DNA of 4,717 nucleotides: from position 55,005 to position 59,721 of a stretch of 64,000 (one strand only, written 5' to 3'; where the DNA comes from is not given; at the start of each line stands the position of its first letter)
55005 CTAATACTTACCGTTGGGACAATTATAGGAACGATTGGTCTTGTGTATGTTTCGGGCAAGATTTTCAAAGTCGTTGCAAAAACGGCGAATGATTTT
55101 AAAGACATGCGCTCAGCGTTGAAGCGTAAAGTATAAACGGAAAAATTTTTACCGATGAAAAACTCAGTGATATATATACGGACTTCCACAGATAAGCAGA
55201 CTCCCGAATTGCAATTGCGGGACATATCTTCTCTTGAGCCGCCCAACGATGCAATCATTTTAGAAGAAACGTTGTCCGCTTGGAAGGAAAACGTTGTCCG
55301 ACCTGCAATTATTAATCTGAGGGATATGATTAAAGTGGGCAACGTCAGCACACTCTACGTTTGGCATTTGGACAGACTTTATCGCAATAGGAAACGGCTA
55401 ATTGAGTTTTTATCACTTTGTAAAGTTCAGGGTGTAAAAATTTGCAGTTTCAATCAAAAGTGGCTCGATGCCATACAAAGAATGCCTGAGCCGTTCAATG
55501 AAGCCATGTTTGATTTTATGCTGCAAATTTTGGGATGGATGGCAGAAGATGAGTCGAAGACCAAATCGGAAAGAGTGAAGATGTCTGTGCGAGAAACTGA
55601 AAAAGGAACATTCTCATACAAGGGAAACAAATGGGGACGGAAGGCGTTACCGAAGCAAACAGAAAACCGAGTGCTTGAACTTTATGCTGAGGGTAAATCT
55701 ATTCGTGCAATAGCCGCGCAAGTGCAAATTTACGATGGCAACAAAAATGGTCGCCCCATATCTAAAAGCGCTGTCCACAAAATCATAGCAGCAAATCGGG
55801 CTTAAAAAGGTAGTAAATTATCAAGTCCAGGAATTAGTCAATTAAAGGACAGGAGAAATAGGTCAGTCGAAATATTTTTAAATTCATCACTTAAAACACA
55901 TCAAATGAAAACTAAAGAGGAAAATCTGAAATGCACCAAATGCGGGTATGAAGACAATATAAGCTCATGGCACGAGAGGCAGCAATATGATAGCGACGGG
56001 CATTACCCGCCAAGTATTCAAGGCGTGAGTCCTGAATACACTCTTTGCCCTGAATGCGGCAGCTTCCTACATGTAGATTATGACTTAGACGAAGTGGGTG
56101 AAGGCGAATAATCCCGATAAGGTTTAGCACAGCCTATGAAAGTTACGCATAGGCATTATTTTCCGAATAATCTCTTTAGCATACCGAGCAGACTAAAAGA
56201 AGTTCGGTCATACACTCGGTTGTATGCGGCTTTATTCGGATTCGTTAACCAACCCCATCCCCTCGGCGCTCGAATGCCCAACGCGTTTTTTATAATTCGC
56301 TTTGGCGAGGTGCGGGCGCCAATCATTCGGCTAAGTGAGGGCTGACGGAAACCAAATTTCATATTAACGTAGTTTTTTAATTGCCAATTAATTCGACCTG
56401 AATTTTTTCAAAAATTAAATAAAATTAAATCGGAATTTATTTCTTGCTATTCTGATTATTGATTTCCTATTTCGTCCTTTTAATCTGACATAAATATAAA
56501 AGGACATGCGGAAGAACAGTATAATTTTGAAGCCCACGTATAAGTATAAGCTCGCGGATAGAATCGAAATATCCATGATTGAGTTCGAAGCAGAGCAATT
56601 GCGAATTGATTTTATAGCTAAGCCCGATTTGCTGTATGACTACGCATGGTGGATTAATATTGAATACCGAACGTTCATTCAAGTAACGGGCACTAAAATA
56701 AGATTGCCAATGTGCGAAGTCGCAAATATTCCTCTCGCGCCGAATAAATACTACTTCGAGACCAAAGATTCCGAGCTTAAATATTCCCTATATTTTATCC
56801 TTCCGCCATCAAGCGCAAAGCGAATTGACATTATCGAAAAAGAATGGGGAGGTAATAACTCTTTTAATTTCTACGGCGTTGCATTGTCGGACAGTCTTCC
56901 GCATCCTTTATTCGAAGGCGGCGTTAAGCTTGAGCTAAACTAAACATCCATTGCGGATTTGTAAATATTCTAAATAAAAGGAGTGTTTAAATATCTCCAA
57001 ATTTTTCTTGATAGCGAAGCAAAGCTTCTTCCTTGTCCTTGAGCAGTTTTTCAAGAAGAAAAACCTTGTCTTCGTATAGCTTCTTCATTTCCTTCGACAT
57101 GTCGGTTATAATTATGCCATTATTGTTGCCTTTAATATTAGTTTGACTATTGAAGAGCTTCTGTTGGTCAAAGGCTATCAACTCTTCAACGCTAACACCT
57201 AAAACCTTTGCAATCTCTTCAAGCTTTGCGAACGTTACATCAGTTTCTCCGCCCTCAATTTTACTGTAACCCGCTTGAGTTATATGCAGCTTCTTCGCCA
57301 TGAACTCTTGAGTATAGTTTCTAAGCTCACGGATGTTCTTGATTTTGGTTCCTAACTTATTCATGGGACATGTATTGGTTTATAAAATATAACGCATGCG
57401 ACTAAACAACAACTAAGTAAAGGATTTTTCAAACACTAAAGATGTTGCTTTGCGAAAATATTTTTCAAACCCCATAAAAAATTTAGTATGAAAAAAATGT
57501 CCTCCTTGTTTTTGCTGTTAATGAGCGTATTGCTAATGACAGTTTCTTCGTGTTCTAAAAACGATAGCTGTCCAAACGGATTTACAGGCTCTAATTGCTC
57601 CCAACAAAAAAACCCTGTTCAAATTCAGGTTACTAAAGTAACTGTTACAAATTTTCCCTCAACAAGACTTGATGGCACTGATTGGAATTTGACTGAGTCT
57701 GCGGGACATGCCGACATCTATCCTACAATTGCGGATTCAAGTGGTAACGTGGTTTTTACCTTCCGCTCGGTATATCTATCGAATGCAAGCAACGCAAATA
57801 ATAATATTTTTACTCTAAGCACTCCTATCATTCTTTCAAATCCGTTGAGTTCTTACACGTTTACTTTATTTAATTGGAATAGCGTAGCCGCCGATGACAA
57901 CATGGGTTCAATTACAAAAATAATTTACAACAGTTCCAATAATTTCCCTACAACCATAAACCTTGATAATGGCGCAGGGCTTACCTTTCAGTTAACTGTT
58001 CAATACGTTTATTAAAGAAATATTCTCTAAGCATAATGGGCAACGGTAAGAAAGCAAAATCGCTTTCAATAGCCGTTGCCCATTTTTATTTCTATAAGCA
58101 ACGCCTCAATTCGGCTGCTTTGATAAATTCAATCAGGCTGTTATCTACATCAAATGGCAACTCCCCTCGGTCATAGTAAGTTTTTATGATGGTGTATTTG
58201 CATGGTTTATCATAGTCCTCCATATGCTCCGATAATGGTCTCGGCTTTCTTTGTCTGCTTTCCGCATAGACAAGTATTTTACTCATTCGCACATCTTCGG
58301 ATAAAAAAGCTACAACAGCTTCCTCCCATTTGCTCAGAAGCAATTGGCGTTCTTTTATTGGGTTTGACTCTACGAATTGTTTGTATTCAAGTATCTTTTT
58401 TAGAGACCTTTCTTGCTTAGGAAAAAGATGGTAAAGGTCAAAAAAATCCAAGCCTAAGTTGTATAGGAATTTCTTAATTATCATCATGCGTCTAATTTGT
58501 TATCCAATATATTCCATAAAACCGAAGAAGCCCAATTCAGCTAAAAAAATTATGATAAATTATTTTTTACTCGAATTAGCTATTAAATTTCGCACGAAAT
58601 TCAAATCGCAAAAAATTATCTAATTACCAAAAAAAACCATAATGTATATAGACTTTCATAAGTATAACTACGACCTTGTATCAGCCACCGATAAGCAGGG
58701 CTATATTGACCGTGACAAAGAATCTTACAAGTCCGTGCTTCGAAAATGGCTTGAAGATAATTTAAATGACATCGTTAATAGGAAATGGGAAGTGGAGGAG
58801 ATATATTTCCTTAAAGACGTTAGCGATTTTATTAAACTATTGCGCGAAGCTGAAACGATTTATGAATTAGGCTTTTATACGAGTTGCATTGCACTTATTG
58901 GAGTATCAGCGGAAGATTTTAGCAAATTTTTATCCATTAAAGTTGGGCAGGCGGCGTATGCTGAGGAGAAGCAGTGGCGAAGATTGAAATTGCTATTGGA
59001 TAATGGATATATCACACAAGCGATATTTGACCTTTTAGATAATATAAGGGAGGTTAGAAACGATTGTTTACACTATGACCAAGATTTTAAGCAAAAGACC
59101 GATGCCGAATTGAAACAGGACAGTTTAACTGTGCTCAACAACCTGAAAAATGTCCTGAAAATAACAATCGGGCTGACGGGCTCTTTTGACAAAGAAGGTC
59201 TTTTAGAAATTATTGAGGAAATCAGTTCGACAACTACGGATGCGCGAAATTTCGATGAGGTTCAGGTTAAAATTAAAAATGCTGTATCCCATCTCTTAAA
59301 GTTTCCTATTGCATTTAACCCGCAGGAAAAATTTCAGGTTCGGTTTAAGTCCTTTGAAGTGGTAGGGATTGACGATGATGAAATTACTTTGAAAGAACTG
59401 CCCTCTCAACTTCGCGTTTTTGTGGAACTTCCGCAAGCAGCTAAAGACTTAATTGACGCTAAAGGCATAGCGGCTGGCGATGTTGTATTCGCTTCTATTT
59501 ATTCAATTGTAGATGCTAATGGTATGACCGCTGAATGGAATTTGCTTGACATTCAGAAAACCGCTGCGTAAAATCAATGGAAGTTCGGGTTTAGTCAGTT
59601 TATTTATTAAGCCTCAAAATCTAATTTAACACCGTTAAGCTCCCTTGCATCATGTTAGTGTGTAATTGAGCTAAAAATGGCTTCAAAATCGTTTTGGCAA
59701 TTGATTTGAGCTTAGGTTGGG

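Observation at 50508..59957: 9.4-kb integrative element inserted in the last 18 bp of mnmE, the target used by SGI1-family islands in a different phylum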

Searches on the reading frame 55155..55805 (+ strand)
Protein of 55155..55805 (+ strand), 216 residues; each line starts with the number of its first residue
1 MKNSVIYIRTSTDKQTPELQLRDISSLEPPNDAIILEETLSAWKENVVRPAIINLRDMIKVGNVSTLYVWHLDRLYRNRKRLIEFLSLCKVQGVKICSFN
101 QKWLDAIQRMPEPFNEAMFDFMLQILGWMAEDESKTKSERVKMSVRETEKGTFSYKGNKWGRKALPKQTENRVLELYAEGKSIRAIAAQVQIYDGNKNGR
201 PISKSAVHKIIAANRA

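Call 6: search_protein_families(library=pfam, max_evalue=0.01, proteins=[window:55155-55805:+])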
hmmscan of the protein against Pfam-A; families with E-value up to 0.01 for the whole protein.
window:55155-55805:+ (216 aa): 3 families
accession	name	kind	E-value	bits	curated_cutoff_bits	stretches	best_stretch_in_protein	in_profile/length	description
PF00239.26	Resolvase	-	2.1e-22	80.2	23.3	1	5-147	2-138/145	Resolvase, N terminal domain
PF02796.21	HTH_7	-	0.0012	19.4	23.8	1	166-192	6-33/45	Helix-turn-helix domain of resolvase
PF07508.19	Recombinase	-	0.0067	17.1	21.1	0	171-212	8-50/102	Recombinase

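Call 18: search_protein_families(library=ncbifam, max_evalue=0.01, proteins=[window:55155-55805:+])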
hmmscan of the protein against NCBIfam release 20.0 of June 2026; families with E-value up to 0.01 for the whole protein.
window:55155-55805:+ (216 aa): 4 families
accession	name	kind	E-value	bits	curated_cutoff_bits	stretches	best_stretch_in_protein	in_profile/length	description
NF047344.1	SCCmet_CcrA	equivalog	3.9e-10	39.4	700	1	1-150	1-144/442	cassette chromosome recombinase CcrA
NF009949.0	PRK13413.1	equivalog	1.3e-06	28.2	272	1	7-192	5-184/203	master DNA invertase Mpi family serine-type recombinase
NF041201.1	recomb_XisF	equivalog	3.1e-06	26.4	375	1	48-148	45-136/465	fdxN element excision recombinase XisF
NF049883.1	resolv_YneB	equivalog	0.00031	20.3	175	1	4-156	2-150/211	YneB family resolvase-like protein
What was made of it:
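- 55155..55805 (+): Small serine recombinase of the resolvase/invertase type, 216 aa. Weak NCBIfam hit to the Mpi master invertase (calls 6, 18).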

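Call 19: search_protein_families(library=padloc, max_evalue=0.01, proteins=[window:55155-55805:+])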
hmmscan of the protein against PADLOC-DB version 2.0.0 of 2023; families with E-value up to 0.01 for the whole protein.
window:55155-55805:+ (216 aa): 0 families

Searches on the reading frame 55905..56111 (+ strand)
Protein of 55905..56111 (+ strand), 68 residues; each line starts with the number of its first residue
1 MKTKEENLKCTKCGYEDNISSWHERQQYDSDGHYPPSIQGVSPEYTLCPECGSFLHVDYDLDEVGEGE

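Call 6: search_protein_families(library=pfam, max_evalue=0.01, proteins=[window:55905-56111:+])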
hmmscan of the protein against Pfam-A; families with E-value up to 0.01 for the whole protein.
window:55905-56111:+ (68 aa): 6 families
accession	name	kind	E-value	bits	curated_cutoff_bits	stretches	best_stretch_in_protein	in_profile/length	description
PF02150.21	Zn_ribbon_RPB9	-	0.00028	21.1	25.2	0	3-21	15-35/36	RNA polymerases M/15 Kd subunit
PF13248.11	Zn_ribbon_3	-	0.00059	19.7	27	0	48-53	5-10/26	zinc-ribbon domain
PF13240.11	Zn_Ribbon_1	-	0.0015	18.7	25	0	9-15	15-21/23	zinc-ribbon domain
PF08271.17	Zn_Ribbon_TF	-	0.0054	16.7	29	0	48-59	3-15/43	TFIIB zinc-binding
PF09723.15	Zn_ribbon_8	-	0.0087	16.5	34.4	0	42-53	24-34/41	Zinc ribbon domain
PF10571.15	UPF0547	-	0.0093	16.5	29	0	48-57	3-12/26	Uncharacterised protein family UPF0547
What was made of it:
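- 55905..56111 (+): 68-aa Zn-ribbon protein. Two CxxC pairs and weak Zn-ribbon Pfam hits (call 6).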

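Call 17: search_protein_families(library=phrogs, max_evalue=0.01, proteins=[window:55905-56111:+])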
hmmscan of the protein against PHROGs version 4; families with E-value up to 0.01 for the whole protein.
window:55905-56111:+ (68 aa): 1 family
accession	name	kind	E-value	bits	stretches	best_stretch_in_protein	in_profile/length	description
phrog_9369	-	unknown function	0.0024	18.6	0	3-29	36-62/69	-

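Call 19: search_protein_families(library=padloc, max_evalue=0.01, proteins=[window:55905-56111:+])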
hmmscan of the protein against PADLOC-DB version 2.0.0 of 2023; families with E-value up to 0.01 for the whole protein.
window:55905-56111:+ (68 aa): 0 families

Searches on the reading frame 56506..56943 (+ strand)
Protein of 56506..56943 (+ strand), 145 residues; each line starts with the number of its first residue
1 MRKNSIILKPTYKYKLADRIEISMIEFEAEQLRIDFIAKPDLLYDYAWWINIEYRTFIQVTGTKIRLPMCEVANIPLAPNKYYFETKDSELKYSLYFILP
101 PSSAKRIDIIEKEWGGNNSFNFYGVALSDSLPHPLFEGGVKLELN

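Call 6: search_protein_families(library=pfam, max_evalue=0.01, proteins=[window:56506-56943:+])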
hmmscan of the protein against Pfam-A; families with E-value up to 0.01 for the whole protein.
window:56506-56943:+ (145 aa): 0 families

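Call 17: search_protein_families(library=phrogs, max_evalue=0.01, proteins=[window:56506-56943:+])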
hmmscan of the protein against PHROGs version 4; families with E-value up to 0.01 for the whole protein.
window:56506-56943:+ (145 aa): 0 families

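Call 18: search_protein_families(library=ncbifam, max_evalue=0.01, proteins=[window:56506-56943:+])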
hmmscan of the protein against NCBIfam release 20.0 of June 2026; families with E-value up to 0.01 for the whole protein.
window:56506-56943:+ (145 aa): 0 families

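Call 19: search_protein_families(library=padloc, max_evalue=0.01, proteins=[window:56506-56943:+])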
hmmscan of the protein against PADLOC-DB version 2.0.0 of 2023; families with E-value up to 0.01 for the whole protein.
window:56506-56943:+ (145 aa): 0 families

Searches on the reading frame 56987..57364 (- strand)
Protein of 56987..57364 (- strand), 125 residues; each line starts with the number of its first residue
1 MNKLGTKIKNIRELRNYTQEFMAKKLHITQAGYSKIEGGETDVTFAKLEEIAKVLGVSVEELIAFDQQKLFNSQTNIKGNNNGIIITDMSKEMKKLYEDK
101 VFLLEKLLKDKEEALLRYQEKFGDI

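Call 7: search_protein_families(library=pfam, max_evalue=0.01, proteins=[window:56987-57364:-])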
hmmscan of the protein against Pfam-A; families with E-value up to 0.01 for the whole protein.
window:56987-57364:- (125 aa): 5 families
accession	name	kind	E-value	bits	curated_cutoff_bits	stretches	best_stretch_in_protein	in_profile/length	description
PF01381.28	HTH_3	-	6.7e-15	55.3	23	1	8-62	1-55/55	Helix-turn-helix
PF13560.12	HTH_31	-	2.2e-09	37.9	27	1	4-62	2-61/64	Helix-turn-helix domain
PF12844.13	HTH_19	-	7e-09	35.9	30.2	1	5-63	1-59/64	Helix-turn-helix domain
PF13443.12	HTH_26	-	1.1e-08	35.6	22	1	7-67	1-62/63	Cro/C1-type HTH DNA-binding domain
PF13744.12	HTH_37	-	0.00076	19.7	27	1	4-60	19-76/80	Helix-turn-helix domain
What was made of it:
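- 56987..57364 (-): XRE-family HTH regulator of 125 aa. HTH_3 6.7e-15 (call 7).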

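Call 19: search_protein_families(library=padloc, max_evalue=0.01, proteins=[window:56987-57364:-])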
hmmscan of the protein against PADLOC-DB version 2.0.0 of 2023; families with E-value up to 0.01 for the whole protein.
window:56987-57364:- (125 aa): 15 families
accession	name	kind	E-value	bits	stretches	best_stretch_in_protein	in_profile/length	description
PDLC02926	HTH_VI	-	2.7e-13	48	1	4-69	2-67/92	-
PDLC03665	Control_protein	-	4.4e-11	40.9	1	4-67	9-73/77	control protein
PDLC04142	capH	-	1.5e-10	40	1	1-112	4-99/103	capH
PDLC04775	PDC-M69A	-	3.2e-10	38.5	1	2-76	6-80/113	-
PDLC03954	RmrA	-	1.3e-06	25.6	1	5-77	12-83/380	-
PDLC03953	RmrA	-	8.5e-05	19.9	1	4-60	6-62/373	-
PDLC03945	RmrA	-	0.00085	16.6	1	5-67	4-66/394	-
PDLC03671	Control_protein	-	0.00086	17.5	1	6-73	17-82/84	control protein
PDLC03668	Control_protein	-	0.00099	17.6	1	3-58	8-63/79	control protein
PDLC03949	RmrA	-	0.0011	15.9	1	7-70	6-69/363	-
PDLC03951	RmrA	-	0.0016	15.5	1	6-64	11-69/400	-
PDLC03955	RmrA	-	0.0021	15.4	1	11-65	28-82/371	-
PDLC03947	RmrA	-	0.0036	14.2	1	4-60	12-68/383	-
PDLC03943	RmrA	-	0.0043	14.2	1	5-70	4-68/370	-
PDLC04760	PDC-M64C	-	0.0068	14.8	0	4-59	27-82/93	-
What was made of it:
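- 56987..57364 (-): PADLOC control-protein and capH-like HTH models also hit (call 19).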

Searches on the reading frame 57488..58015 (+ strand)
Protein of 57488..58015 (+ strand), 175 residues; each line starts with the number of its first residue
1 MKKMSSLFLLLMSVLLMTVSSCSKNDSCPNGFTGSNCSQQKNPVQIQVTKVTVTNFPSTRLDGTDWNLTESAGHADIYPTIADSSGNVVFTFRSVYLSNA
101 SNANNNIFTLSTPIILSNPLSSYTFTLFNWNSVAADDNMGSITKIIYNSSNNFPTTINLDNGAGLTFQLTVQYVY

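Call 7: search_protein_families(library=pfam, max_evalue=0.01, proteins=[window:57488-58015:+])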
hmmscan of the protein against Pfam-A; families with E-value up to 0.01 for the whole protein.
window:57488-58015:+ (175 aa): 0 families

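Call 17: search_protein_families(library=phrogs, max_evalue=0.01, proteins=[window:57488-58015:+])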
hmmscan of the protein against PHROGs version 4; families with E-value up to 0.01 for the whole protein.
window:57488-58015:+ (175 aa): 0 families

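Call 18: search_protein_families(library=ncbifam, max_evalue=0.01, proteins=[window:57488-58015:+])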
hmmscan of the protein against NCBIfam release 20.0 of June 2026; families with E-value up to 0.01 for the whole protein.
window:57488-58015:+ (175 aa): 1 family
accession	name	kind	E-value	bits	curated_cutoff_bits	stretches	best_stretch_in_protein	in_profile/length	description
NF038041.1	fim_Mfa1_fam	subfamily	0.00069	18.9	130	1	3-104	1-105/495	Mfa1 family fimbria major subunit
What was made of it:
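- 57488..58015 (+): Predicted lipoprotein of 175 aa (signal peptide ending ...VSSC). There is only a weak N-terminal match to a fimbrial family (call 18).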

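Call 19: search_protein_families(library=padloc, max_evalue=0.01, proteins=[window:57488-58015:+])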
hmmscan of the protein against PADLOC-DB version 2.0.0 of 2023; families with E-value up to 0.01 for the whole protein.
window:57488-58015:+ (175 aa): 0 families

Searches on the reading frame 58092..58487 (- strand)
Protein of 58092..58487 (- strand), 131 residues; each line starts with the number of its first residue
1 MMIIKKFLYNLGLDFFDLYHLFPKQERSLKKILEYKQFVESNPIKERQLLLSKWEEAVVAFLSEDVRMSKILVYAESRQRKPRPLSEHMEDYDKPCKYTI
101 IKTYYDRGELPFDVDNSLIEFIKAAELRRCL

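Call 7: search_protein_families(library=pfam, max_evalue=0.01, proteins=[window:58092-58487:-])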
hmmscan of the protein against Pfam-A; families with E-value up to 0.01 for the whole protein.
window:58092-58487:- (131 aa): 0 families

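Call 17: search_protein_families(library=phrogs, max_evalue=0.01, proteins=[window:58092-58487:-])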
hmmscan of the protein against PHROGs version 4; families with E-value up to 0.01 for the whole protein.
window:58092-58487:- (131 aa): 0 families

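Call 18: search_protein_families(library=ncbifam, max_evalue=0.01, proteins=[window:58092-58487:-])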
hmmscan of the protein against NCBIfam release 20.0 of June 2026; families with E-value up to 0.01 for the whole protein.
window:58092-58487:- (131 aa): 0 families

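Call 19: search_protein_families(library=padloc, max_evalue=0.01, proteins=[window:58092-58487:-])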
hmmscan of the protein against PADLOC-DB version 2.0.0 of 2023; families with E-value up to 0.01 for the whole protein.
window:58092-58487:- (131 aa): 0 families
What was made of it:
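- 58092..58487 (-): orf131, unknown function. No family hits (calls 7, 17-19).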

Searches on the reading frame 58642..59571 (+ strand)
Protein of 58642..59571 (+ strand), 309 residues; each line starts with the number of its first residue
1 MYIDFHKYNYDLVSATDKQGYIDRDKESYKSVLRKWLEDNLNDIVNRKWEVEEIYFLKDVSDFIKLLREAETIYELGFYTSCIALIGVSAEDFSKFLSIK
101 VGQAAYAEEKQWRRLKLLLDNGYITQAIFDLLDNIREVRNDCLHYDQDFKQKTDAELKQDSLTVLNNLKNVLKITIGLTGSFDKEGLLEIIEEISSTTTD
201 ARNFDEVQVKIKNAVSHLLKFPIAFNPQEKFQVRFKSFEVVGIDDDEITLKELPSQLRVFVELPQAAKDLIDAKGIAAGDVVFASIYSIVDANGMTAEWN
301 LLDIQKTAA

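Call 7: search_protein_families(library=pfam, max_evalue=0.01, proteins=[window:58642-59571:+])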
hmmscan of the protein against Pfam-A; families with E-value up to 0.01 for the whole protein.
window:58642-59571:+ (309 aa): 2 families
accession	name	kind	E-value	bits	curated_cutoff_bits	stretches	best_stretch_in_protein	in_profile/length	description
PF13643.11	DUF4145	-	0.00011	22.7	23.1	1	69-156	2-81/88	Domain of unknown function (DUF4145)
PF18728.6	HEPN_AbiV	-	0.0084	16.7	27.1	0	64-117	14-68/155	AbiV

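Call 17: search_protein_families(library=phrogs, max_evalue=0.01, proteins=[window:58642-59571:+])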
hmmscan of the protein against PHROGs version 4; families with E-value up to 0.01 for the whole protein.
window:58642-59571:+ (309 aa): 2 families
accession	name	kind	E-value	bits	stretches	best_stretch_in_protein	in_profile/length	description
phrog_1305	-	DNA, RNA and nucleotide metabolism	1.6e-05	25.5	1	62-157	102-194/226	DNA binding protein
phrog_2158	-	moron, auxiliary metabolic gene and host takeover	0.00059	20.2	1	114-218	193-286/315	abortive infection resistance protein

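Call 18: search_protein_families(library=ncbifam, max_evalue=0.01, proteins=[window:58642-59571:+])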
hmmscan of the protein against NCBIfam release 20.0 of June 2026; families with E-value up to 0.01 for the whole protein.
window:58642-59571:+ (309 aa): 4 families
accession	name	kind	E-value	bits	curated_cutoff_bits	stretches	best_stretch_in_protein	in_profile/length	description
NF053863.1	DS11_antiphage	equivalog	0.00013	21.2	260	1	108-156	252-296/305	CBS domain-containing anti-phage protein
NF002589.0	PRK02249.1-3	equivalog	0.00027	20.6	339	0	7-69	157-219/348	DNA primase regulatory subunit PriL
NF008521.0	PRK11448.1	equivalog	0.0015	16.6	729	1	56-154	8-106/1123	type I restriction-modification system endonuclease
TIGR04498.1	AbiV_defense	subfamily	0.0034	17.7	27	1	64-116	11-63/143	AbiV family abortive infection protein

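Call 19: search_protein_families(library=padloc, max_evalue=0.01, proteins=[window:58642-59571:+])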
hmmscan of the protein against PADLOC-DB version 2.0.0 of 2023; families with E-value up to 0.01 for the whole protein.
window:58642-59571:+ (309 aa): 2 families
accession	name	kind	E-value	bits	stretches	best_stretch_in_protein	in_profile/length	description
PDLC01032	Csx1/Csm6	-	0.0011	16.4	1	58-225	209-347/412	CARF+HEPN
PDLC01682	Cas13a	-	0.0012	17.4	1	60-154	92-143/179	Cas13a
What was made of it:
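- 58642..59571 (+): DUF4145/HEPN-like protein of 309 aa carrying an Rx4H motif (RNDCLH). Candidate defence or abortive-infection cargo. DUF4145 1.1e-4, and weak AbiV, Csx1/Csm6-HEPN and phrog_2158 Abi hits (calls 7, 17-19).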
